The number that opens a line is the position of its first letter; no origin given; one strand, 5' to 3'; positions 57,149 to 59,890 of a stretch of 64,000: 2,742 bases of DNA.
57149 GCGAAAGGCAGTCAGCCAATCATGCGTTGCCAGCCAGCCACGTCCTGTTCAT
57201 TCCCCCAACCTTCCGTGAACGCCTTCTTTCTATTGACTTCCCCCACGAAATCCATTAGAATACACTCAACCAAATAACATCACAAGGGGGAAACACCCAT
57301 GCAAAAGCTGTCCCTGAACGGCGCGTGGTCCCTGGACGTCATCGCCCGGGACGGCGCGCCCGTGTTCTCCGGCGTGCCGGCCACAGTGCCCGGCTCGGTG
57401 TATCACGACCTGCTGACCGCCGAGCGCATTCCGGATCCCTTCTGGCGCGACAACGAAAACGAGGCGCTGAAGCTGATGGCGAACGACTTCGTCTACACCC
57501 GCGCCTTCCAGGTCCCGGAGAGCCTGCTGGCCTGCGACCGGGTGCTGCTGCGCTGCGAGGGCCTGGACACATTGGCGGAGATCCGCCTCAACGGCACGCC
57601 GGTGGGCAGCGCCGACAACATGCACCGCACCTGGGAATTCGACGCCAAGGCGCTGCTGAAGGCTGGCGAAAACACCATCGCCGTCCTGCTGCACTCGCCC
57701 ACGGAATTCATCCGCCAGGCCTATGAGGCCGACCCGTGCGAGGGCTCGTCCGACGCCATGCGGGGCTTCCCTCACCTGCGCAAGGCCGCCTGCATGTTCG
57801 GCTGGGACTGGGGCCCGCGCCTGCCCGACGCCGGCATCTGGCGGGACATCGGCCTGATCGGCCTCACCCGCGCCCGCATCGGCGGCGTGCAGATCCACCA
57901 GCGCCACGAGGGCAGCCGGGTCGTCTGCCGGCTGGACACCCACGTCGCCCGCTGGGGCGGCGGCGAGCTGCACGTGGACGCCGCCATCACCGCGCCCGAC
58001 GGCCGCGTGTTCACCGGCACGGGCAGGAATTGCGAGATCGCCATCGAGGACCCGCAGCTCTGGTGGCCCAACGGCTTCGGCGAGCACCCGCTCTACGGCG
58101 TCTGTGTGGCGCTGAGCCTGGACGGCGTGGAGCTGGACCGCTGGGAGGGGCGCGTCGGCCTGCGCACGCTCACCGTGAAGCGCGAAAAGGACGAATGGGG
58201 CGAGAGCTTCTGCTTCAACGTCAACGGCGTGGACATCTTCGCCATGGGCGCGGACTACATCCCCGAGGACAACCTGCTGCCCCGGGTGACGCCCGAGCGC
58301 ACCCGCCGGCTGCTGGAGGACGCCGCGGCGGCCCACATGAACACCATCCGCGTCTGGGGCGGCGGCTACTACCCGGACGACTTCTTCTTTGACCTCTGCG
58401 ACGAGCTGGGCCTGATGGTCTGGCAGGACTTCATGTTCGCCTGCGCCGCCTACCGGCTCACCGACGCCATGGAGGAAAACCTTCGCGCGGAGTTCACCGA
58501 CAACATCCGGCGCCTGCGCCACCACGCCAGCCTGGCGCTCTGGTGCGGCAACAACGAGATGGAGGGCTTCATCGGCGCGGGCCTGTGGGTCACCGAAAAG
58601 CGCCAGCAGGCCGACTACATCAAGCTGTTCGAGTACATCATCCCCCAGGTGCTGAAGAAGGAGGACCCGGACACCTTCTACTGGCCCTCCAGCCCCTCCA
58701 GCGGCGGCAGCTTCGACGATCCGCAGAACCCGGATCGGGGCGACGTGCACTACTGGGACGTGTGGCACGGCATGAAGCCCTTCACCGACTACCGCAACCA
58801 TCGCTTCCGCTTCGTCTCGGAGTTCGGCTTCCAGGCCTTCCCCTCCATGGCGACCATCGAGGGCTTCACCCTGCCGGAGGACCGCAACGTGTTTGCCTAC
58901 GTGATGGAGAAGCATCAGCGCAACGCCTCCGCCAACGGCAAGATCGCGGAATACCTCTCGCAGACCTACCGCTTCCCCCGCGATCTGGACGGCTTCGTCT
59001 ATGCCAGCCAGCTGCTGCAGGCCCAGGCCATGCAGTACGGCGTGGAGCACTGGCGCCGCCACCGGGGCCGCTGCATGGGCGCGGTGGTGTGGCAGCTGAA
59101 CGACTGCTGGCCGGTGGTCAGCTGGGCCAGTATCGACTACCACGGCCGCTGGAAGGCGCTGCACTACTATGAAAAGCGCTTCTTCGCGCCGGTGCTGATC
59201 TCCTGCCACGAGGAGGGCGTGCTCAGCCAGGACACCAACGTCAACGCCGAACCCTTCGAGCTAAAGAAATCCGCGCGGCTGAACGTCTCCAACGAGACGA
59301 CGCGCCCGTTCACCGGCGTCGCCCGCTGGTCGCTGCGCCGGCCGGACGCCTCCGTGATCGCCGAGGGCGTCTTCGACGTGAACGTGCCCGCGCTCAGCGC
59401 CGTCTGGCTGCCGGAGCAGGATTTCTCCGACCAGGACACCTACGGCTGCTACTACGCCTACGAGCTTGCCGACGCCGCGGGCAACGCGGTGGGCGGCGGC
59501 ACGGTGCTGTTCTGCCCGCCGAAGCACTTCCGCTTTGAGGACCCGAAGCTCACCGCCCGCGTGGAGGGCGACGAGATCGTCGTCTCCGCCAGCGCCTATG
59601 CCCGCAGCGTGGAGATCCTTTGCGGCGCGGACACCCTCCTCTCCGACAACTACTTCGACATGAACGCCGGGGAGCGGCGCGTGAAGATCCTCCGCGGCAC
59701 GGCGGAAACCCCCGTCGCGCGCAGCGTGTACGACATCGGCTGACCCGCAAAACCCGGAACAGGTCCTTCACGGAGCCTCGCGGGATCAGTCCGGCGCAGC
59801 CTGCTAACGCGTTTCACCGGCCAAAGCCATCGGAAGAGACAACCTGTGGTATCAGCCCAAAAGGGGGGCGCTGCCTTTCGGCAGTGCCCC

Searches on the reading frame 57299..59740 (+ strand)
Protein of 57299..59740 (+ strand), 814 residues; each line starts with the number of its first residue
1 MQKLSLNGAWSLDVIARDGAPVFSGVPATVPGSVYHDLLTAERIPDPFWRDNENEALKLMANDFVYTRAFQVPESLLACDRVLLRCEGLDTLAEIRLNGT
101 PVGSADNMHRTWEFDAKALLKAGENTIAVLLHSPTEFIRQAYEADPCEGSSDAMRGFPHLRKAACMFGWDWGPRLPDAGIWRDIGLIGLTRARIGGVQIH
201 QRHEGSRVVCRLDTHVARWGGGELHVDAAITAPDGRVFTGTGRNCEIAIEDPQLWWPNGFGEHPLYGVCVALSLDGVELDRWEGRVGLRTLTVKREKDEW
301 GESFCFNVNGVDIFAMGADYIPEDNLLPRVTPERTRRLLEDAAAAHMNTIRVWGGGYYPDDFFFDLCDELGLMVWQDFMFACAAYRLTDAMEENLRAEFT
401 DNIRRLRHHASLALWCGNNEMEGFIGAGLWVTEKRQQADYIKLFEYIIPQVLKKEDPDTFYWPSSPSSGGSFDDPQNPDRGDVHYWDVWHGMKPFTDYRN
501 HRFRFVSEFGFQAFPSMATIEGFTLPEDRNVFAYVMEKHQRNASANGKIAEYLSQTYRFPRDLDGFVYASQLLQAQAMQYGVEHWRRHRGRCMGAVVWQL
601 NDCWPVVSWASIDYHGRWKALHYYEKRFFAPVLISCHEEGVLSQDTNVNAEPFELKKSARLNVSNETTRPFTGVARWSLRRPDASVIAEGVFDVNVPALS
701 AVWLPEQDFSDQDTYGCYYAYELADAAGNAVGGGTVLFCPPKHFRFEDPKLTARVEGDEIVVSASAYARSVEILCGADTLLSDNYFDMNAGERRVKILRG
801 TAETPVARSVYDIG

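Call 89: search_protein_families(library=pfam, proteins=[window:57299-59740:+], max_evalue=0.0001)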
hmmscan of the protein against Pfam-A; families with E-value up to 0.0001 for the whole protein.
window:57299-59740:+ (814 aa): 5 families
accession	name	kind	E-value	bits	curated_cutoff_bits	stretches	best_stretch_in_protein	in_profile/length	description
PF22666.2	Glyco_hydro_2_N2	-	2.2e-50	171.4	27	1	26-182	12-167/167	Glycosyl hydrolase 2 galactose-binding domain-like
PF17786.7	Mannosidase_ig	-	9.2e-09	36.2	23.4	1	660-743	4-91/91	Mannosidase Ig/CBM-like domain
PF17753.7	Ig_mannosidase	-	1.1e-07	31.9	22.6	1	747-795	2-55/81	Ig-fold domain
PF02837.24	Glyco_hydro_2_N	-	1.2e-07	32.3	28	1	59-138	62-142/169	Glycosyl hydrolases family 2, sugar binding domain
PF00703.27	Glyco_hydro_2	-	2.9e-05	25.2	23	1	241-289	68-109/109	Glycosyl hydrolases family 2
